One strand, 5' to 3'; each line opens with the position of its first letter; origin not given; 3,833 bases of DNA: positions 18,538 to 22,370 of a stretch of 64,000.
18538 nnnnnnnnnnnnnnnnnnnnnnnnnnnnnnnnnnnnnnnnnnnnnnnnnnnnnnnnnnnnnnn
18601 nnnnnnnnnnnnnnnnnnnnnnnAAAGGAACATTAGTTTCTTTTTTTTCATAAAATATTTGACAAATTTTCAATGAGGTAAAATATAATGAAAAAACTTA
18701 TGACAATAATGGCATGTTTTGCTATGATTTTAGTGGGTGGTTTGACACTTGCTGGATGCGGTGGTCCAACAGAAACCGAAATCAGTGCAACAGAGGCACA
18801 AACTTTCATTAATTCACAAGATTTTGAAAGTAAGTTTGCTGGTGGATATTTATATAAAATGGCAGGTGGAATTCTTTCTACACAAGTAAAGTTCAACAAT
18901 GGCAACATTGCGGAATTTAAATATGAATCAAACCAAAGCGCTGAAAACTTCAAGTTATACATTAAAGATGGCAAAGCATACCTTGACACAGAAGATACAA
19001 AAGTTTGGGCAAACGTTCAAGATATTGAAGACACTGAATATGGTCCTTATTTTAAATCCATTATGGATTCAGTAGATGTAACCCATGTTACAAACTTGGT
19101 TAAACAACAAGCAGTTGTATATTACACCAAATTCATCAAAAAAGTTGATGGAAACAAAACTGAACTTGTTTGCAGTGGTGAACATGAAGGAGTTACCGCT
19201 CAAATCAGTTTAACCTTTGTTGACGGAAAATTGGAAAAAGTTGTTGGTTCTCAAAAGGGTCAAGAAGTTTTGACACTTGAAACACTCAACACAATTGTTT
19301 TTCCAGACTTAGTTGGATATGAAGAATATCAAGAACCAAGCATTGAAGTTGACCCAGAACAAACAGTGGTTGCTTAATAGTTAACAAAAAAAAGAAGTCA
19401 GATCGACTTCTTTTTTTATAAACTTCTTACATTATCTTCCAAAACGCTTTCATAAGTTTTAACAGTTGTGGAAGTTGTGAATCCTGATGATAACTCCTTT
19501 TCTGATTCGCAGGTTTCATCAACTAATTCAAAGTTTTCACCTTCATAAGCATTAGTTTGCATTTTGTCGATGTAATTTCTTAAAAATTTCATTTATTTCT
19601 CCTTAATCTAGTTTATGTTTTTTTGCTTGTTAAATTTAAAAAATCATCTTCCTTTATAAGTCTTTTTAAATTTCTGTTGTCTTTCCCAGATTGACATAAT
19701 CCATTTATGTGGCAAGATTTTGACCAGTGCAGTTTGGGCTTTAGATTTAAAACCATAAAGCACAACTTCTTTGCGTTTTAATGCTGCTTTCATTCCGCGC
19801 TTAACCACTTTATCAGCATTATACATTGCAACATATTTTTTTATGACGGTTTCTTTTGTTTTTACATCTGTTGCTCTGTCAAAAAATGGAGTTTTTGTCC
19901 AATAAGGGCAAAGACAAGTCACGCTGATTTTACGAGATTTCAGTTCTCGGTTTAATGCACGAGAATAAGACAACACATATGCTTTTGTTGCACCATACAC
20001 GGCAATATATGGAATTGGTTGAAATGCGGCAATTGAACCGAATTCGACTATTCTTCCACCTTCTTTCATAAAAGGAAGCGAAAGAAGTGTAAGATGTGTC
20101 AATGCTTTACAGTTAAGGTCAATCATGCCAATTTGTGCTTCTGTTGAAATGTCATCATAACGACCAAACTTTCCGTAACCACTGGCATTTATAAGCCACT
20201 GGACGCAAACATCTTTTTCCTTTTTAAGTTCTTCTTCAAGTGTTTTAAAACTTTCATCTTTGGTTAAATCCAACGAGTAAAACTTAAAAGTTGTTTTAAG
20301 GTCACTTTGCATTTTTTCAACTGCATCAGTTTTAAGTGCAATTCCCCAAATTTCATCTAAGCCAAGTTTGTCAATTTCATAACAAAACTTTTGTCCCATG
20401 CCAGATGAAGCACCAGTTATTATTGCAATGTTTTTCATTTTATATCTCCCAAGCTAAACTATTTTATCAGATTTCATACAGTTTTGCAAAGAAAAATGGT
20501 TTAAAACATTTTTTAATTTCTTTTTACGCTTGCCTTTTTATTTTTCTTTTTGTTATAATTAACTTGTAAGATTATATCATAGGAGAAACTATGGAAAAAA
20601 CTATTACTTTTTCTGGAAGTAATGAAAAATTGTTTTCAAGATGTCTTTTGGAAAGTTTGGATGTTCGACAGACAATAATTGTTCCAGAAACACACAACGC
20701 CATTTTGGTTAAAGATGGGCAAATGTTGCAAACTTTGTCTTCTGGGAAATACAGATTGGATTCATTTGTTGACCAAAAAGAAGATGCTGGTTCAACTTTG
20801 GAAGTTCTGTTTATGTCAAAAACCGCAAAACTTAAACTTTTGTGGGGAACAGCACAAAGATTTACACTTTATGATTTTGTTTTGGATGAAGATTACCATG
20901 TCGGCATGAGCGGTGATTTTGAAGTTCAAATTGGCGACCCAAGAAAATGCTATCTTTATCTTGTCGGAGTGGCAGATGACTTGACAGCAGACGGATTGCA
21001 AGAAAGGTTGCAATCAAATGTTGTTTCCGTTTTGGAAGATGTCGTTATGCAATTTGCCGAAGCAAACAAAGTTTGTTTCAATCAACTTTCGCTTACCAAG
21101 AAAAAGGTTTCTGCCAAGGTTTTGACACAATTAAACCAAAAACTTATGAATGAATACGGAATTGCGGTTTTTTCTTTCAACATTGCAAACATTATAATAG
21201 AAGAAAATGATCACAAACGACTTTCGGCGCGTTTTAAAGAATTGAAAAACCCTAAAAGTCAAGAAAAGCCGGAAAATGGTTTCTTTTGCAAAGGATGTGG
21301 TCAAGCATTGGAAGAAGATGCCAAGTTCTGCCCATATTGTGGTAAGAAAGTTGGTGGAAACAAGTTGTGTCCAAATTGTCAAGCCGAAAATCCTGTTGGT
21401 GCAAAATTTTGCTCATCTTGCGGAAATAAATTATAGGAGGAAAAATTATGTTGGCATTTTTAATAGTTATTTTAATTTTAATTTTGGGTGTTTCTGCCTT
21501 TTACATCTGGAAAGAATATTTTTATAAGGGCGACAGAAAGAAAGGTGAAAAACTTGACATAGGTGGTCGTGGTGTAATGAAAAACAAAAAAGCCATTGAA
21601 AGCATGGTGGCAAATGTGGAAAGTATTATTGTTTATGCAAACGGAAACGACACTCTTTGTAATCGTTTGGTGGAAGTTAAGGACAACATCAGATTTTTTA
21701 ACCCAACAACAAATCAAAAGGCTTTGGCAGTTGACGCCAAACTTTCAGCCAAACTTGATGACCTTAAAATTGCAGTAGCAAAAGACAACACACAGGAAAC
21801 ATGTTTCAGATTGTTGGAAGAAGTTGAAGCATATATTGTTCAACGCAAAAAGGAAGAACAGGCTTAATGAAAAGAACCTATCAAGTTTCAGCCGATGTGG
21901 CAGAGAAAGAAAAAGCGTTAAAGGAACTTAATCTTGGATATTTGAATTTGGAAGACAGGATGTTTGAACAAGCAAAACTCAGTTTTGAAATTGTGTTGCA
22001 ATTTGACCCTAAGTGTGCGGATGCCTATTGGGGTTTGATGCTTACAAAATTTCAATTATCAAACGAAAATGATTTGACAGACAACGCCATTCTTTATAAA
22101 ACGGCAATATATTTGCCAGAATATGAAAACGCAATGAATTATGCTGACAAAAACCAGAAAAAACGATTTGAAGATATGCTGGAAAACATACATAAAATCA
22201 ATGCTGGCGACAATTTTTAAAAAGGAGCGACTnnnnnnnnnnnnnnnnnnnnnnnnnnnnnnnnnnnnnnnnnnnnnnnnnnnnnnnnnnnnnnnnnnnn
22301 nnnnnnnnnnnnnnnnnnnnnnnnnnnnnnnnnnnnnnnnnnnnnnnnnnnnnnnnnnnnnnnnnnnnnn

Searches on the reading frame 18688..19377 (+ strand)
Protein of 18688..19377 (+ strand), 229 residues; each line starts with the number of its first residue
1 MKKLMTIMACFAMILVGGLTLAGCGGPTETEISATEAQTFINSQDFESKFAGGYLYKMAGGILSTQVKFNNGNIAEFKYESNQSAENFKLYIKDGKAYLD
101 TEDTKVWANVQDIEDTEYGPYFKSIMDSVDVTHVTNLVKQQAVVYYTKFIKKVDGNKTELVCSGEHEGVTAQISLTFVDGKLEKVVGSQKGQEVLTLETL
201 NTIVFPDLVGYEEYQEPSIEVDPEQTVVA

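Call 3: search_protein_families(library=pfam, proteins=[window:18688-19377:+], max_evalue=1)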
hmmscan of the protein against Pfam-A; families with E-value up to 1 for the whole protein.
window:18688-19377:+ (229 aa): 1 family
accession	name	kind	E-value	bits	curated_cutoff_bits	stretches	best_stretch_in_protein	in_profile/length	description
PF20315.3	DUF6611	-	0.22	12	27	1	2-80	75-153/168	Family of unknown function (DUF6611)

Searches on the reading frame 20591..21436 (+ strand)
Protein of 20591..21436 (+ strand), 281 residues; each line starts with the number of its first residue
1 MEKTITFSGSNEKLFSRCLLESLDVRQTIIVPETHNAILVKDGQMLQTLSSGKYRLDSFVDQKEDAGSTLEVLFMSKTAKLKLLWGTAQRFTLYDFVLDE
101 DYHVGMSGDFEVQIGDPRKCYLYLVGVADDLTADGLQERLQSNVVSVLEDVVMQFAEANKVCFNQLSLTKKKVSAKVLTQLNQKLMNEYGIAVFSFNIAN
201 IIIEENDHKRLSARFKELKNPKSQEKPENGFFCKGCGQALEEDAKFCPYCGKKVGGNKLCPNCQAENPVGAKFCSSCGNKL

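Call 3: search_protein_families(library=pfam, proteins=[window:20591-21436:+], max_evalue=1)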
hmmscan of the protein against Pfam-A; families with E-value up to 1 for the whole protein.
window:20591-21436:+ (281 aa): 18 families
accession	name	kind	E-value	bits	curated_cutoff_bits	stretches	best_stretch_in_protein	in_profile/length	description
PF13240.11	Zn_Ribbon_1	-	2.5e-14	53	25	2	260-281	2-23/23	zinc-ribbon domain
PF13421.11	Band_7_1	-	2.9e-13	50.4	24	1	71-212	69-204/211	SPFH domain-Band 7 family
PF12773.13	DZR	-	1.1e-10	41.9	27.3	1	233-278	1-45/45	Double zinc ribbon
PF13248.11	Zn_ribbon_3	-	1.6e-08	34.2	27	2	233-253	5-25/26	zinc-ribbon domain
PF10571.15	UPF0547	-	5.9e-07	29.9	29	2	233-251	3-21/26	Uncharacterised protein family UPF0547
PF18912.6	DZR_2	-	9.8e-06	25.8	27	2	247-280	10-45/56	Double zinc ribbon domain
PF24460.1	DUF7575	-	6.1e-05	22.7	28.5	1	233-254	6-27/28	Domain of unknown function (DUF7575)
PF01145.31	Band_7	-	6.3e-05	23.5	23.6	1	98-211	54-155/176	SPFH domain / Band 7 family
PF17032.10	Zn_ribbon_15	-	0.00018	22.7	28.9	2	230-251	52-73/73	zinc-ribbon family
PF24463.1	DUF7577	-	0.0027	17.7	28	1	260-281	5-26/27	Domain of unknown function (DUF7577)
PF05605.18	zf-Di19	-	0.004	17.8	27.5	1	246-280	4-40/54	Drought induced 19 protein (Di19), zinc-binding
PF01529.25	DHHC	-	0.0052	17.3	28.7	1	256-278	4-26/133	DHHC palmitoyltransferase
PF13920.12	zf-C3HC4_3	-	0.032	14.5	27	1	232-254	25-46/49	Zinc finger, C3HC4 type (RING finger)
PF10017.15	Methyltransf_33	-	0.099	12.1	23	1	26-84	243-300/304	Histidine-specific methyltransferase, SAM-dependent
PF07191.17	Zn_ribbon_6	-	0.1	13.1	25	1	233-269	3-41/67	Double zinc ribbon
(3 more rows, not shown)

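Call 4: search_protein_families(library=ncbifam, proteins=[window:20591-21436:+], max_evalue=1)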
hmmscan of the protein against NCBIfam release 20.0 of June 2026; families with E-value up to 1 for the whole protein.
window:20591-21436:+ (281 aa): 8 families
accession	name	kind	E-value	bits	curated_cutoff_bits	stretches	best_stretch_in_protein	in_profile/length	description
NF045510.1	4Cys_prefix_kin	domain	8.1e-06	26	24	1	261-281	5-26/26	4-Cys prefix domain-containing protein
NF003161.0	PRK04136.1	equivalog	0.0084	15.6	54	1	257-280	14-37/49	50S ribosomal protein L40e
NF008757.0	PRK11788.1-5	equivalog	0.019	14.1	363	1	140-250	264-373/388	lipopolysaccharide assembly protein LapB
NF049953.1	ribbon_DG_selen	exception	0.047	13.6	130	0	258-281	6-29/172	zinc ribbon-containing (seleno)protein DG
NF005651.0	PRK07418.1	subfamily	0.14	10.3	942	0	259-281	595-617/617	acetolactate synthase large subunit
NF052237.1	biotin_BsaP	equivalog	0.19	11.8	39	1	246-280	1-35/53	biotin synthase auxiliary protein BsaP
NF053632.1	heli_RadD_YejH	equivalog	0.38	9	720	1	233-281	409-453/573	DNA repair helicase RadD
NF011149.0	PRK14559.1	equivalog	0.63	8.7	374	1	259-280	3-24/642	serine/threonine phosphatase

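Call 65: search_protein_families(library=padloc, proteins=[window:20591-21436:+], max_evalue=0.1)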
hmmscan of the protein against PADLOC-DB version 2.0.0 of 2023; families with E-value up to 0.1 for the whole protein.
window:20591-21436:+ (281 aa): 1 family
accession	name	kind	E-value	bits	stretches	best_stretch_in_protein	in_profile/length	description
PDLC01444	Cas10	-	0.043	10.6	1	172-272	194-295/605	CAS-III; effector_LS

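Call 66: search_protein_families(library=phrogs, proteins=[window:20591-21436:+], max_evalue=0.1)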
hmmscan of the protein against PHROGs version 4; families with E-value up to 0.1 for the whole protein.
window:20591-21436:+ (281 aa): 7 families
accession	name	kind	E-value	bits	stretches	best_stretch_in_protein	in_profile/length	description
phrog_38469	-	unknown function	0.00024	21.9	1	230-280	213-262/272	-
phrog_2546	-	unknown function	0.0026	19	1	232-256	2-26/180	-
phrog_32168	-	unknown function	0.0032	18.6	1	258-279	3-24/63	-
phrog_13782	-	unknown function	0.0059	17.1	1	210-266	271-332/338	-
phrog_10292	-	unknown function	0.016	16.2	1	232-253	5-26/136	-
phrog_19315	-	unknown function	0.04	13.9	1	234-253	291-310/348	-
phrog_10714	-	unknown function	0.084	14.1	0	231-256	74-101/109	-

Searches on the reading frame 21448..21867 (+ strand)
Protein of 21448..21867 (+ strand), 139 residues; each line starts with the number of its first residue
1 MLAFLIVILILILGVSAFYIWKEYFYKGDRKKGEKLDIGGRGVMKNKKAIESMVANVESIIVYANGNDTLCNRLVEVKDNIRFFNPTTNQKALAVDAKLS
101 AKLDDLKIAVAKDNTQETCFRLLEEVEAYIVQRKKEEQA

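Call 3: search_protein_families(library=pfam, proteins=[window:21448-21867:+], max_evalue=1)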
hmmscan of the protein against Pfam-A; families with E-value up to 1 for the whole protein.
window:21448-21867:+ (139 aa): 1 family
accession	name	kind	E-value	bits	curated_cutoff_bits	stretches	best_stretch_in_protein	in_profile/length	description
PF01660.22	Vmethyltransf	-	0.23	10.9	27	1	67-123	74-118/310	Viral methyltransferase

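Call 4: search_protein_families(library=ncbifam, proteins=[window:21448-21867:+], max_evalue=1)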
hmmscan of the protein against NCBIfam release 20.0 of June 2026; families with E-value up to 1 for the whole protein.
window:21448-21867:+ (139 aa): 0 families

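Call 65: search_protein_families(library=padloc, proteins=[window:21448-21867:+], max_evalue=0.1)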
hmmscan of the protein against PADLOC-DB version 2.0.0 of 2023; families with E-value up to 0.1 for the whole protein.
window:21448-21867:+ (139 aa): 0 families

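Call 66: search_protein_families(library=phrogs, proteins=[window:21448-21867:+], max_evalue=0.1)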
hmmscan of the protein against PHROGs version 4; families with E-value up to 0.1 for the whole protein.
window:21448-21867:+ (139 aa): 2 families
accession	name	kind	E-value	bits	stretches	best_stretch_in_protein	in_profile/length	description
phrog_23006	-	unknown function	0.015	16.7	1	28-81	22-77/101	-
phrog_2863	-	unknown function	0.019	16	1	2-53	7-57/132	-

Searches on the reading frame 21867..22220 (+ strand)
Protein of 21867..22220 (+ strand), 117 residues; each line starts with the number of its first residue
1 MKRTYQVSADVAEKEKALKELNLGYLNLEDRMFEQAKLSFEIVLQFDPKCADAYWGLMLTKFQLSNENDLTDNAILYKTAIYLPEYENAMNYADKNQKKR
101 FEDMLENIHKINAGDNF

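Call 3: search_protein_families(library=pfam, proteins=[window:21867-22220:+], max_evalue=1)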
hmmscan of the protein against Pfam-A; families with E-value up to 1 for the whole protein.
window:21867-22220:+ (117 aa): 1 family
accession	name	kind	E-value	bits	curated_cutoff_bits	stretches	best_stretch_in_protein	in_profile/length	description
PF02049.23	FliE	-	0.091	13.4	22.4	0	6-58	30-85/89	Flagellar hook-basal body complex protein FliE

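Call 4: search_protein_families(library=ncbifam, proteins=[window:21867-22220:+], max_evalue=1)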
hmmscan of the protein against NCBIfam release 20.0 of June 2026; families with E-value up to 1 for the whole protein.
window:21867-22220:+ (117 aa): 4 families
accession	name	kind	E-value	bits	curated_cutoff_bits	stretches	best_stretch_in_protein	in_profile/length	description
NF052304.1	CdsG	equivalog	0.0024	18.1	170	1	8-76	33-105/133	CdsG family type III secretion system protein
TIGR04510.1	mod_pep_cyc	subfamily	0.016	13.7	400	1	16-70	397-451/814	putative peptide modification system cyclase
TIGR02521.1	type_IV_pilW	equivalog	0.019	14.5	154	1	6-83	20-94/234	type IV pilus biogenesis/stability protein PilW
NF002783.2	PRK02909.1-1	equivalog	0.11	12.6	90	1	16-57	8-49/105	flagellar transcriptional regulator FlhD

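Call 65: search_protein_families(library=padloc, proteins=[window:21867-22220:+], max_evalue=0.1)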
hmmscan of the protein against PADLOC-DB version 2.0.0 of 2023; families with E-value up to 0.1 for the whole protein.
window:21867-22220:+ (117 aa): 0 families

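Call 66: search_protein_families(library=phrogs, proteins=[window:21867-22220:+], max_evalue=0.1)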
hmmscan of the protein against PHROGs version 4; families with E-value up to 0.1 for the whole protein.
window:21867-22220:+ (117 aa): 1 family
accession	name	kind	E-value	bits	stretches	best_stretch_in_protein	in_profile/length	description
phrog_7590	-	unknown function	0.021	15.6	1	21-108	93-177/234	-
